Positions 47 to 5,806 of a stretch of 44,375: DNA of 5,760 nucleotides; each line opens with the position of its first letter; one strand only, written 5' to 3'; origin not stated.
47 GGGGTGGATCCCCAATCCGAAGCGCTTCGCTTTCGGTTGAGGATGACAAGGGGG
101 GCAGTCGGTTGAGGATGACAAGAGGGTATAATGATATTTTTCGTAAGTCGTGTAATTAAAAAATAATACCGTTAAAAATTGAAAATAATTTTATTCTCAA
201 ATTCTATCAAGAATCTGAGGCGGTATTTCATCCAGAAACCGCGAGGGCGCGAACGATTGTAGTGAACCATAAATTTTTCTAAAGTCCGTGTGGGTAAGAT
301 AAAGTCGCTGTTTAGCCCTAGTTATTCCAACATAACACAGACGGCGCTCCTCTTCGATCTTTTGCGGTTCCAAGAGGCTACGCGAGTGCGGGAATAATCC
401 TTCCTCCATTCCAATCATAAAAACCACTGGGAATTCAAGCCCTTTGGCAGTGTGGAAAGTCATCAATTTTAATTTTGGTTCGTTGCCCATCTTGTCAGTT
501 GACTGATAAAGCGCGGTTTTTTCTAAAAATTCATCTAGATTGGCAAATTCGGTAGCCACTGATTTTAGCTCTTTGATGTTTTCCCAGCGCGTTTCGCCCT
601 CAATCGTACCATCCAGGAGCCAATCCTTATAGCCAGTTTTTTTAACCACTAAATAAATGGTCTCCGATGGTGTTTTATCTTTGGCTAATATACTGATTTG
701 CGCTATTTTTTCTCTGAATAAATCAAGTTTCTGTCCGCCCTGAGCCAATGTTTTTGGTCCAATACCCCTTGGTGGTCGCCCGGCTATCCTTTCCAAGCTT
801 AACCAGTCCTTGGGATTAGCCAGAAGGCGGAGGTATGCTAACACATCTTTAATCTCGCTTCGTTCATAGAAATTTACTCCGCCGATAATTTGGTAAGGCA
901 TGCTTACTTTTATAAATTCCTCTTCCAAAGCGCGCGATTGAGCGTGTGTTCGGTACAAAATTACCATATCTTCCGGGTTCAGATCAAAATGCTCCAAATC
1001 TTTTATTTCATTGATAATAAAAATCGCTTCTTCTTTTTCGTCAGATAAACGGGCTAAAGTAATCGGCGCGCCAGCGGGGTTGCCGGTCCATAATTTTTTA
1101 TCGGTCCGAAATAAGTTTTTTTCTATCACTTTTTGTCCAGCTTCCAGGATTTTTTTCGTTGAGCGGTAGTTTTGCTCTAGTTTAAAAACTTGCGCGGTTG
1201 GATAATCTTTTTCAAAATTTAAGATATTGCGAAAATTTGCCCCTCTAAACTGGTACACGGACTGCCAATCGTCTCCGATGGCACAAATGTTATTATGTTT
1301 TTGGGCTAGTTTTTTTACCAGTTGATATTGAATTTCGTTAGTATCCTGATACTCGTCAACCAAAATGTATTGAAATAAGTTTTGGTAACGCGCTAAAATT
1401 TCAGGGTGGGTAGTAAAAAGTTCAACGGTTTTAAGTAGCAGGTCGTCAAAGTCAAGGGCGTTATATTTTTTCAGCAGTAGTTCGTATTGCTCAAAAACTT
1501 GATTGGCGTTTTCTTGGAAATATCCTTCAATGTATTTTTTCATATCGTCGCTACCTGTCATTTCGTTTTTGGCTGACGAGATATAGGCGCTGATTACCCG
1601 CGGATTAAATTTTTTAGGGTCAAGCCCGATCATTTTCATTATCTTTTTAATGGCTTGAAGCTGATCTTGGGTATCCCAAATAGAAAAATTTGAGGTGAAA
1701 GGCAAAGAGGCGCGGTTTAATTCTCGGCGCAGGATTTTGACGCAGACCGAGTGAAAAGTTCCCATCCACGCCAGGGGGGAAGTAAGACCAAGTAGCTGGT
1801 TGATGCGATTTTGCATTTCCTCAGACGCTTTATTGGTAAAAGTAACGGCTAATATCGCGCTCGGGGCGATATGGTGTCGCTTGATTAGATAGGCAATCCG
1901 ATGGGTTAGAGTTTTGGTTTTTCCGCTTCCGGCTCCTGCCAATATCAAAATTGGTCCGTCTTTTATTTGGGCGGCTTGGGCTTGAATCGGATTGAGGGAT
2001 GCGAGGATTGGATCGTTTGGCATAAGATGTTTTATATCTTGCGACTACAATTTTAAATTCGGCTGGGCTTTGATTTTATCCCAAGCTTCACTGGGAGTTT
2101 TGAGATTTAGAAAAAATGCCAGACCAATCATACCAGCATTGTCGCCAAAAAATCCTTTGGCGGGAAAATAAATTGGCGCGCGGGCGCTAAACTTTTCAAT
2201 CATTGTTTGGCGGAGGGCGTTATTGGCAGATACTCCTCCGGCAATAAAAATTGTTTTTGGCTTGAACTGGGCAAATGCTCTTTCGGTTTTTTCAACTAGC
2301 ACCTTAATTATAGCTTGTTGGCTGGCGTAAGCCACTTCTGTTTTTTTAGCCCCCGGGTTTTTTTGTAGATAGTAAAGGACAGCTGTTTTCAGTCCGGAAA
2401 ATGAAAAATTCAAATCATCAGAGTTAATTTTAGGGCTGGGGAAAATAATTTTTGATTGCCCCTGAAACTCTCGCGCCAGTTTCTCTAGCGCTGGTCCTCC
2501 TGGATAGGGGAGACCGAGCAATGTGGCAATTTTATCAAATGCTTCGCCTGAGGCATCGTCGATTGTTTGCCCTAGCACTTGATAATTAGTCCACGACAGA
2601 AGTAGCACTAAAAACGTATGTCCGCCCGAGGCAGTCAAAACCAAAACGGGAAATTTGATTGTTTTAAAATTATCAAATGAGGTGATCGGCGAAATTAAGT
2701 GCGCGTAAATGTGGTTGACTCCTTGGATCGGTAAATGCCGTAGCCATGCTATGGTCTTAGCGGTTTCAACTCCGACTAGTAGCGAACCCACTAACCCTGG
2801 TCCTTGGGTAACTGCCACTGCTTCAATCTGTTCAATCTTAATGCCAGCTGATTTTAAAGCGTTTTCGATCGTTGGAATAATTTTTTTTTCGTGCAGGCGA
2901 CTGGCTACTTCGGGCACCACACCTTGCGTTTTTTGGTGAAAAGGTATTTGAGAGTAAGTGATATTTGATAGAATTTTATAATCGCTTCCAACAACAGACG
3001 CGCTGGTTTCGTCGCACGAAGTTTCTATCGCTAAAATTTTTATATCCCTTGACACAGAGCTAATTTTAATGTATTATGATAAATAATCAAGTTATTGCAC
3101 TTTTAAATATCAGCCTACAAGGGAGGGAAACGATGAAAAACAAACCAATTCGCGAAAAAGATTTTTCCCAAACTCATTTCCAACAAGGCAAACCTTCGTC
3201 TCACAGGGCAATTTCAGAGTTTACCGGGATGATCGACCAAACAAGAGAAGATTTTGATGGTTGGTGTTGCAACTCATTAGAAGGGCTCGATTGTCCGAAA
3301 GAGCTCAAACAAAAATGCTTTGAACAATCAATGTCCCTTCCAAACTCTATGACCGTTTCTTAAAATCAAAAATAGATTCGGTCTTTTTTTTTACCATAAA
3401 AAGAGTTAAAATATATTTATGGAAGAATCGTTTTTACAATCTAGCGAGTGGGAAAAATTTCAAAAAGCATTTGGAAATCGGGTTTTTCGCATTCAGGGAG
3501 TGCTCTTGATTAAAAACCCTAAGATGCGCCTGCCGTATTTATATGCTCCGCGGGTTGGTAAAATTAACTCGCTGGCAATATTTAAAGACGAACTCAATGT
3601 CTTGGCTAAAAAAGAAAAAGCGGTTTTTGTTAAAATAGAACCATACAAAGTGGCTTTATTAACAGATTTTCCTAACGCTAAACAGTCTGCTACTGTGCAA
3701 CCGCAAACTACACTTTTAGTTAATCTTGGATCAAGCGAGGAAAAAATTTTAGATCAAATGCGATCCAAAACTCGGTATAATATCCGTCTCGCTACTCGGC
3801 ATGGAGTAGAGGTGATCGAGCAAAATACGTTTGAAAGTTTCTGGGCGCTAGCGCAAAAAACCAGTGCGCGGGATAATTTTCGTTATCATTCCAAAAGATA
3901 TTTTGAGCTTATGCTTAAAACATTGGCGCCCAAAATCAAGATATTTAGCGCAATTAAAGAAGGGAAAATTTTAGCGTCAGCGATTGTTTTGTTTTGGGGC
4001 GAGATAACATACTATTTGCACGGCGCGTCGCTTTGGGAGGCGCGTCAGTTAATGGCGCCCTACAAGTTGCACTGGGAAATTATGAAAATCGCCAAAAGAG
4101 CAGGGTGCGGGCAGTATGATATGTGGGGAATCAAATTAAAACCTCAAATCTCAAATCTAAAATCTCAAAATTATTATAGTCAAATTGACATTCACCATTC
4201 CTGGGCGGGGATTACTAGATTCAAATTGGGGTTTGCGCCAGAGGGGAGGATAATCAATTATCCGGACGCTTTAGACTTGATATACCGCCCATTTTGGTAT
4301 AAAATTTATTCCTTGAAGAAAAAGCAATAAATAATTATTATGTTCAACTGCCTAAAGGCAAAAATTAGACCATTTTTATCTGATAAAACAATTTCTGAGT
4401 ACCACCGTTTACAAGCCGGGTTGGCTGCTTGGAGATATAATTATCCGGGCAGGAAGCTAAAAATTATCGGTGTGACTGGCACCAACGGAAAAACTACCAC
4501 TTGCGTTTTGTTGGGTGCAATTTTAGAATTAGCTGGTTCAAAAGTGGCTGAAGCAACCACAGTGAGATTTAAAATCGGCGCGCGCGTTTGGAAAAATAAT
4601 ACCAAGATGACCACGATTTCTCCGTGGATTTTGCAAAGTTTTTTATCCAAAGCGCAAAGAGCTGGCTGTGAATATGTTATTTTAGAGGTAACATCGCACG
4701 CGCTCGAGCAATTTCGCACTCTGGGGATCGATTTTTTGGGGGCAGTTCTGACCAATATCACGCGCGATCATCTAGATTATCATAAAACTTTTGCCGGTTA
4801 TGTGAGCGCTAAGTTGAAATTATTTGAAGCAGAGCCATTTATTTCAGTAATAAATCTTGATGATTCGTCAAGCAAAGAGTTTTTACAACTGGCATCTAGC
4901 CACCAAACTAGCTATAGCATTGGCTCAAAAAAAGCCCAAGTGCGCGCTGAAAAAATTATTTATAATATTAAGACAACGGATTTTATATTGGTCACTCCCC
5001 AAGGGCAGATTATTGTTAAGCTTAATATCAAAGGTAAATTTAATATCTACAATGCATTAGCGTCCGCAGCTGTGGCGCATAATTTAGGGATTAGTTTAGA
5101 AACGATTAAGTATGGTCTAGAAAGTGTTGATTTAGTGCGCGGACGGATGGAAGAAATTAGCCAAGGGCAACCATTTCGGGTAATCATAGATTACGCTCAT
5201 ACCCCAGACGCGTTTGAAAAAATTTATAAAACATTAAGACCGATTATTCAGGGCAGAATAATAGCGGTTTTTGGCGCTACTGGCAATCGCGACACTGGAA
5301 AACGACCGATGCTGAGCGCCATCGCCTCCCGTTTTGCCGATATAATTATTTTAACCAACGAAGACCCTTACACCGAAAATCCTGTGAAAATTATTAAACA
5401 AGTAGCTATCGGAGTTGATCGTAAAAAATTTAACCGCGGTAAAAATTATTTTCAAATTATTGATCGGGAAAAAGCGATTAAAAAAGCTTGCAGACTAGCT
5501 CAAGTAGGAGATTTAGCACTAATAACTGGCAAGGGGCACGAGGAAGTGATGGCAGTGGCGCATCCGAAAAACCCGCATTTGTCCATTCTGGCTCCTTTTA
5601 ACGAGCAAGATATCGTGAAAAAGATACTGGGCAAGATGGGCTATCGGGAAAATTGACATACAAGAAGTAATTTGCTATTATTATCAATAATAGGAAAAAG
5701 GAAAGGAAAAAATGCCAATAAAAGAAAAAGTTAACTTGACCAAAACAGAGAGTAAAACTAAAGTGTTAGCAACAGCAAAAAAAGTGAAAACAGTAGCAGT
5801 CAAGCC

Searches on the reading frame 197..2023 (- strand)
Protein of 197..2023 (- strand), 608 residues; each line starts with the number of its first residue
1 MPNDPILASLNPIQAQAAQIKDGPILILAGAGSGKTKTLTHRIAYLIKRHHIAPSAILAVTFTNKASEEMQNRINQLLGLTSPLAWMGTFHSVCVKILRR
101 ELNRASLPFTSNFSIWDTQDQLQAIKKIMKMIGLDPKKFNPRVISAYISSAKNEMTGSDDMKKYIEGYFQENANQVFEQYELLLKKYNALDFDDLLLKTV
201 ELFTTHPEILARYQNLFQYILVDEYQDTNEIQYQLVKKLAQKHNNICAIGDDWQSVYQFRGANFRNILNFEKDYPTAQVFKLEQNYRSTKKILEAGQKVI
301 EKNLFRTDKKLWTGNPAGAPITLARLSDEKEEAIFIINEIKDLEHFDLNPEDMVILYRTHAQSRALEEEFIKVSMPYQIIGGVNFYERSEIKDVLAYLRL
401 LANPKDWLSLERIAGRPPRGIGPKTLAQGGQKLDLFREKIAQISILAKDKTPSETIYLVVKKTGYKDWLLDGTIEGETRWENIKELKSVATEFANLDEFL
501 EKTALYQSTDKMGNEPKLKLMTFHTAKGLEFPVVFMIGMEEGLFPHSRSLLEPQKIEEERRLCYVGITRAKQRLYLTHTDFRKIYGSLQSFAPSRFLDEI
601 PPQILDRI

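Call 44: search_protein_families(library=pfam, proteins=[window:197-2023:-], max_evalue=0.00001)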
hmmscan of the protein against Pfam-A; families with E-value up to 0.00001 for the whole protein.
window:197-2023:- (608 aa): 5 families
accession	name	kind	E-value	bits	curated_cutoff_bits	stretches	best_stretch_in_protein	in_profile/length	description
PF00580.27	UvrD-helicase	-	1.7e-91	307.1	23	1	10-275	1-271/271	UvrD/REP helicase N-terminal domain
PF13361.12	UvrD_C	-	4.3e-70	237.3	25.6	2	281-427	2-148/350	UvrD-like helicase C-terminal domain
PF13245.12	AAA_19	-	3.9e-23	82.5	25.1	1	15-260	4-134/134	AAA domain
PF13538.12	UvrD_C_2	-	5.8e-10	39.3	27.4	1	520-577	4-52/52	UvrD-like helicase C-terminal domain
PF01443.25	Viral_helicase1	-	9.7e-07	29.3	21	0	501-576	160-226/228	Viral superfamily 1 RNA helicase core domain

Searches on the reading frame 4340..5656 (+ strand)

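Call 44: search_protein_families(library=pfam, proteins=[window:4340-5656:+], max_evalue=0.00001)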
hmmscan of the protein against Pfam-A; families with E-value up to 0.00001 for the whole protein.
window:4340-5656:+ (438 aa): 2 families
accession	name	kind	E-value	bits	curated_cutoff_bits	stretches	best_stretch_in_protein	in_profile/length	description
PF08245.18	Mur_ligase_M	-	1.1e-46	159.7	24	1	45-246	1-200/200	Mur ligase middle domain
PF02875.26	Mur_ligase_C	-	9.4e-31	107.7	28.4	1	268-399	1-127/127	Mur ligase, glutamate ligase domain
